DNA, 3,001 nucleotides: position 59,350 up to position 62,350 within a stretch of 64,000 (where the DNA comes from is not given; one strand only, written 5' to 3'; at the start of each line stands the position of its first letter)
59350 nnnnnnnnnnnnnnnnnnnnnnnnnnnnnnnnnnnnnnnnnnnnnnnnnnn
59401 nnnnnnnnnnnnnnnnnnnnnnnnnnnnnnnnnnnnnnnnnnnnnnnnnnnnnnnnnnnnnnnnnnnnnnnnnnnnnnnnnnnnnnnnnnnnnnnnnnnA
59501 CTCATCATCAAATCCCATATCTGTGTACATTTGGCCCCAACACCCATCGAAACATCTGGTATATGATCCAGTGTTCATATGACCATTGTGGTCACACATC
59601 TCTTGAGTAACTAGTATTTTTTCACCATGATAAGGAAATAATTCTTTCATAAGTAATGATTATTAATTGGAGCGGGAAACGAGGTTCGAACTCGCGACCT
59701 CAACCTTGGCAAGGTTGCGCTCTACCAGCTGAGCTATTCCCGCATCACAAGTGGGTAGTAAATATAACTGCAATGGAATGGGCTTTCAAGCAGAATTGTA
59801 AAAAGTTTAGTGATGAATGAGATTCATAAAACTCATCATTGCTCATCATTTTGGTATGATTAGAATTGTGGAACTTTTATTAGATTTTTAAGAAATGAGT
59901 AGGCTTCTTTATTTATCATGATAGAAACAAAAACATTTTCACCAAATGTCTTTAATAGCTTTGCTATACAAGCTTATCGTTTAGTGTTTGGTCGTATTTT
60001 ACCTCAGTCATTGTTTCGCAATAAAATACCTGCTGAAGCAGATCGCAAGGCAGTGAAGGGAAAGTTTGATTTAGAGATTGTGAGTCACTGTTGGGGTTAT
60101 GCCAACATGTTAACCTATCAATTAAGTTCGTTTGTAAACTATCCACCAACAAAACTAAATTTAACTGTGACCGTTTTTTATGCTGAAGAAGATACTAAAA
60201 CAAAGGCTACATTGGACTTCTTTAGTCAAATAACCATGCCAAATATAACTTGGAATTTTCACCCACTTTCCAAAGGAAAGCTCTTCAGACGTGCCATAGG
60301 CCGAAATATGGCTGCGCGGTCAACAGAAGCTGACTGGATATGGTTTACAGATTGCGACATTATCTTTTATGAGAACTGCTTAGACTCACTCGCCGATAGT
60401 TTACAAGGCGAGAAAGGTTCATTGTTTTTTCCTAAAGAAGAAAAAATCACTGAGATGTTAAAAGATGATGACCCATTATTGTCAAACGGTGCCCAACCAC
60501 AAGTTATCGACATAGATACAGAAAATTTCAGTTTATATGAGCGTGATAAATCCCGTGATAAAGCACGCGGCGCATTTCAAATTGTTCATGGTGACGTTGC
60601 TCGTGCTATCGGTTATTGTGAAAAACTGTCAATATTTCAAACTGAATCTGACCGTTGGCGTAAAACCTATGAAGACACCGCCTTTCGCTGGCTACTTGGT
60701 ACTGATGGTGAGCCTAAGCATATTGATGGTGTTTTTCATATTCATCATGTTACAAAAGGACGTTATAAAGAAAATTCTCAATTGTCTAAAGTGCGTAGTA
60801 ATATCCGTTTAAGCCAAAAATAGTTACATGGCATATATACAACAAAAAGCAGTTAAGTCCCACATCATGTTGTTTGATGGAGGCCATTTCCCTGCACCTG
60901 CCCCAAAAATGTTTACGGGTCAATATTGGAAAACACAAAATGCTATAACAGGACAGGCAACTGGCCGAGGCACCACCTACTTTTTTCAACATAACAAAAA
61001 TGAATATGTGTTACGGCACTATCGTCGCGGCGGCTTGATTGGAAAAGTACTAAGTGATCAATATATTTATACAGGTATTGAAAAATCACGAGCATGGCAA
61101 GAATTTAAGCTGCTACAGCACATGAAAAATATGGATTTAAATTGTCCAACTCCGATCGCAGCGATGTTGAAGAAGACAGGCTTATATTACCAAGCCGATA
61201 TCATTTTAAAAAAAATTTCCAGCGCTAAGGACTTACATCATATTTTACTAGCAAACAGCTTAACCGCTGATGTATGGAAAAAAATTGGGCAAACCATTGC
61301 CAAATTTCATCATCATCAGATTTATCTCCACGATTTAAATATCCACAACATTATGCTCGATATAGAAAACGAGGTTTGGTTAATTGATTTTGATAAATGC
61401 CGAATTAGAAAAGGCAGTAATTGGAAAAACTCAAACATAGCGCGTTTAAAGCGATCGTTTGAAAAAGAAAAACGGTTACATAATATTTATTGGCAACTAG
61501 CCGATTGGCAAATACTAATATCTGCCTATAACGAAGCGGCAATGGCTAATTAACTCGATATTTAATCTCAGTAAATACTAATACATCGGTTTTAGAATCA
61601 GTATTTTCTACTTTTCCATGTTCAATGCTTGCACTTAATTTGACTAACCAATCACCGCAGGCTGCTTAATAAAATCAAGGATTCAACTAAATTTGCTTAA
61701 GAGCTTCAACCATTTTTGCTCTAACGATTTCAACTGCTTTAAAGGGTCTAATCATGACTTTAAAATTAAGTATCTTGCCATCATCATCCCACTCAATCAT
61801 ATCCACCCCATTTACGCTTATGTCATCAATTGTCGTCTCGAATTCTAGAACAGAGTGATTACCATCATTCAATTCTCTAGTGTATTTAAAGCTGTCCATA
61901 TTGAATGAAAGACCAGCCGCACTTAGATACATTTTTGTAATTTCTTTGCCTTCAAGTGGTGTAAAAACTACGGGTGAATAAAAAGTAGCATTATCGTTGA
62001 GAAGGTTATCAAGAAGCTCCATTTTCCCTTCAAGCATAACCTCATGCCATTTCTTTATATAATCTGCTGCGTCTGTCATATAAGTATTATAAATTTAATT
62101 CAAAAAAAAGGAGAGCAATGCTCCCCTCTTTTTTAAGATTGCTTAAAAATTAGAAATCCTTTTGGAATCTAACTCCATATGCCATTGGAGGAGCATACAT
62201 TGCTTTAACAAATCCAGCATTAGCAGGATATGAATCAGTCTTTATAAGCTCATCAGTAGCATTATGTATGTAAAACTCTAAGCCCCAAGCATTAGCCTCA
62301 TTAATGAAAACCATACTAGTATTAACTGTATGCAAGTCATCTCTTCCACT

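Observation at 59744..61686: ~1.9-kb G+C-rich insertion carrying a glycosyltransferase and Kdo kinase beside tRNA-Gly(GCC)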

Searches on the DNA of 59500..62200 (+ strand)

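Call 50: search_dna_similar(query=window:59902-61676:+, collection=phages, mode=distant)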
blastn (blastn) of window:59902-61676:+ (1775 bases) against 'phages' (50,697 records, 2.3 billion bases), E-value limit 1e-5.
No match.

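Call 51: search_dna_similar(query=window:59902-61676:+, collection=plasmids, mode=distant)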
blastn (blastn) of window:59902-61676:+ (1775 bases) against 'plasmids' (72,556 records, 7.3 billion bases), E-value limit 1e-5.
No match.

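Call 77: search_rna_families(source=window, start=59500, end=62200, threshold=evalue, max_evalue=0.1)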
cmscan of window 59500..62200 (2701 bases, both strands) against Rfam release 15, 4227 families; matches with E-value up to 0.1: 1.
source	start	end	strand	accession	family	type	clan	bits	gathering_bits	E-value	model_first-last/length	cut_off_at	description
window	59671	59743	-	RF00005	tRNA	Gene; tRNA;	CL00001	69.2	29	2.2e-14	1-71/71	no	tRNA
